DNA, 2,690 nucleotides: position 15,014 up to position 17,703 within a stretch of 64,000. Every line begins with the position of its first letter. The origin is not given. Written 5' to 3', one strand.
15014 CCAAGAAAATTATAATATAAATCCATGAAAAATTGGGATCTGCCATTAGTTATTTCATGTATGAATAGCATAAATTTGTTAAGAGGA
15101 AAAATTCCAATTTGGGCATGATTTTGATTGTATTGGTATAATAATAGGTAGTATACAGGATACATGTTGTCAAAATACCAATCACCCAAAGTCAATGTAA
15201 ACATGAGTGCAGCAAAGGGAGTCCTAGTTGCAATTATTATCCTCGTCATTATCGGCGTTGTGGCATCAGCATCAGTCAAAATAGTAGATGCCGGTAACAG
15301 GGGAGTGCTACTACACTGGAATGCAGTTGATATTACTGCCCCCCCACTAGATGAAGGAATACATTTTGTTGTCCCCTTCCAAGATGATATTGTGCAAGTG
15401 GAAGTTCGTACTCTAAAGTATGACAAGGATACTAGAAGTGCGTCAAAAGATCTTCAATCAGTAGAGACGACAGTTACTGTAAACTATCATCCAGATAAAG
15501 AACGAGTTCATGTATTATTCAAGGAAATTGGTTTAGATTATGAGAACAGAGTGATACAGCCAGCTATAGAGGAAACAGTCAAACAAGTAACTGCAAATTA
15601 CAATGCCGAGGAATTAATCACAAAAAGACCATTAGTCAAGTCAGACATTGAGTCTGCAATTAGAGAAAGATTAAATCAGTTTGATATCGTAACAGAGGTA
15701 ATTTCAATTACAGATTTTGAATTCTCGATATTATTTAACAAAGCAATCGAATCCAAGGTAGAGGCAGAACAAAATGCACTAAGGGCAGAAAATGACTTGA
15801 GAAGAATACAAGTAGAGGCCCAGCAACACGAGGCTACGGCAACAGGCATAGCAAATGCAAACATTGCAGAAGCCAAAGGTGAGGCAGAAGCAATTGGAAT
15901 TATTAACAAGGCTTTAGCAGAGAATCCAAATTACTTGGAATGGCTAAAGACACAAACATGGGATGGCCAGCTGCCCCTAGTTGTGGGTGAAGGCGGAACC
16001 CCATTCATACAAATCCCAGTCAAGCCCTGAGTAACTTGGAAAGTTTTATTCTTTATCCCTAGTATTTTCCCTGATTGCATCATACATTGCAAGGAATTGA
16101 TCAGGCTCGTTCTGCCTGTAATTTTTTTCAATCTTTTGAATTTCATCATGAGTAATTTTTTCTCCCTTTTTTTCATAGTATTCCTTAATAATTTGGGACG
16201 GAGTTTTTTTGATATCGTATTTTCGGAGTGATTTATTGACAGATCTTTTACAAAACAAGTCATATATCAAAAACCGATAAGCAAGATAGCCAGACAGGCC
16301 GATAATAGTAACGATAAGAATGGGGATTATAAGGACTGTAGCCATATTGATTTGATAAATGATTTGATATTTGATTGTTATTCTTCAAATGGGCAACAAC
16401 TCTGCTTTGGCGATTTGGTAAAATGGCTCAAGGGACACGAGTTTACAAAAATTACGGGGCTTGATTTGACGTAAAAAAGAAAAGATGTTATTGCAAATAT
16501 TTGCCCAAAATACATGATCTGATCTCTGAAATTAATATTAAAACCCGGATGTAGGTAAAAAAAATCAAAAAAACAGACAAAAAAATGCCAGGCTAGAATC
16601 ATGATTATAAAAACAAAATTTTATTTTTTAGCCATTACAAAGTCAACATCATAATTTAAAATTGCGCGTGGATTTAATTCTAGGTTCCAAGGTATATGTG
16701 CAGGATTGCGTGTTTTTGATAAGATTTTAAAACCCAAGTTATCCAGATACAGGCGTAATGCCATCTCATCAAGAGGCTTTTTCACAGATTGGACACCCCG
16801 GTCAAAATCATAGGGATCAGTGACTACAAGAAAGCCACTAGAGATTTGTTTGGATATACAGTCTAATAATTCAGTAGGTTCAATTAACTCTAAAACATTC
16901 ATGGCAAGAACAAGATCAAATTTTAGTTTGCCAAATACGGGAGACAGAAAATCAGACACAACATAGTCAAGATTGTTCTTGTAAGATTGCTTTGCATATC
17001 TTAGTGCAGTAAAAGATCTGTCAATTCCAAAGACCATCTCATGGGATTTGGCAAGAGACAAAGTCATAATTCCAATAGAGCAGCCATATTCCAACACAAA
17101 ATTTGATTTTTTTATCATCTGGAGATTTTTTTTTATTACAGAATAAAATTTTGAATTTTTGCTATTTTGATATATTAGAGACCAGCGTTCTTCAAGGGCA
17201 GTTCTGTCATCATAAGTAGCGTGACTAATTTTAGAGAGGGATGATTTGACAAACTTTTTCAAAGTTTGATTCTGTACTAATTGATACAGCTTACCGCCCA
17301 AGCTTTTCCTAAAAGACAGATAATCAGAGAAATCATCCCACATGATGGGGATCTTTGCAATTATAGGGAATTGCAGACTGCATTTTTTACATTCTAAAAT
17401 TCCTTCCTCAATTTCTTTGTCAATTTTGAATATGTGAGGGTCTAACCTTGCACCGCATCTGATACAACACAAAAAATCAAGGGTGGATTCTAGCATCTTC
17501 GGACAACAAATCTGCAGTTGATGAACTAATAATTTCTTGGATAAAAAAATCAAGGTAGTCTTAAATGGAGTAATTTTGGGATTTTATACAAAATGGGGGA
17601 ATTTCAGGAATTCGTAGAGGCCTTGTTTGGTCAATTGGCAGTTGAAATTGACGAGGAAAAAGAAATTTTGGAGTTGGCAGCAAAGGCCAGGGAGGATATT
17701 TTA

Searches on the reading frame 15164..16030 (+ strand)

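Call 39: search_protein_families(library=pfam, proteins=[window:15164-16030:+], max_evalue=0.001)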
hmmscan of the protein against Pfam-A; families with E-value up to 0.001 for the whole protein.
window:15164-16030:+ (288 aa): 1 family
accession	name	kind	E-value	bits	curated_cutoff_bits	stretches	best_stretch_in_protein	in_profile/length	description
PF01145.31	Band_7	-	8.4e-26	91.5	23.6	1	39-221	1-171/176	SPFH domain / Band 7 family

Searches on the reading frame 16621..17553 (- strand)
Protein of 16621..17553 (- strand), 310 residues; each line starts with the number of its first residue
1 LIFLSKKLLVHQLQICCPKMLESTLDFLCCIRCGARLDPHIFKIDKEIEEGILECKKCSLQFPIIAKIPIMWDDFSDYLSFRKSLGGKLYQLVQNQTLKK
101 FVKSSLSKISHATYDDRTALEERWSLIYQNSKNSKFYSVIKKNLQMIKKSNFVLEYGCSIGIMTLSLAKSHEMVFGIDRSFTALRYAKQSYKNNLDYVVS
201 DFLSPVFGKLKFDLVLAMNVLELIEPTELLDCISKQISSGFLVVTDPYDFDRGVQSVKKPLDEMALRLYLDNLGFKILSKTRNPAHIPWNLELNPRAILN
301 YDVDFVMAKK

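Call 39: search_protein_families(library=pfam, proteins=[window:16621-17553:-], max_evalue=0.001)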
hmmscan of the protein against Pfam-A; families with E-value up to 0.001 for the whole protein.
window:16621-17553:- (310 aa): 6 families
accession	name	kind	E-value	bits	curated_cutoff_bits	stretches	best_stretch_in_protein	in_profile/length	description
PF13649.12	Methyltransf_25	-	3.4e-10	40.9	27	1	153-233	1-86/97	Methyltransferase domain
PF08241.18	Methyltransf_11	-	9.4e-10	39.5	21.2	1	154-235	1-85/95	Methyltransferase domain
PF13847.12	Methyltransf_31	-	8.5e-07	29.2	27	1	148-248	2-113/145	Methyltransferase domain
PF13489.12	Methyltransf_23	-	2.4e-06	27.8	27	1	140-248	13-120/164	Methyltransferase domain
PF08242.18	Methyltransf_12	-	4.3e-05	24.6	30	1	154-234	1-89/98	Methyltransferase domain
PF03966.22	Trm112p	-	7.6e-05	23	22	1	24-64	4-37/40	Trm112p-like protein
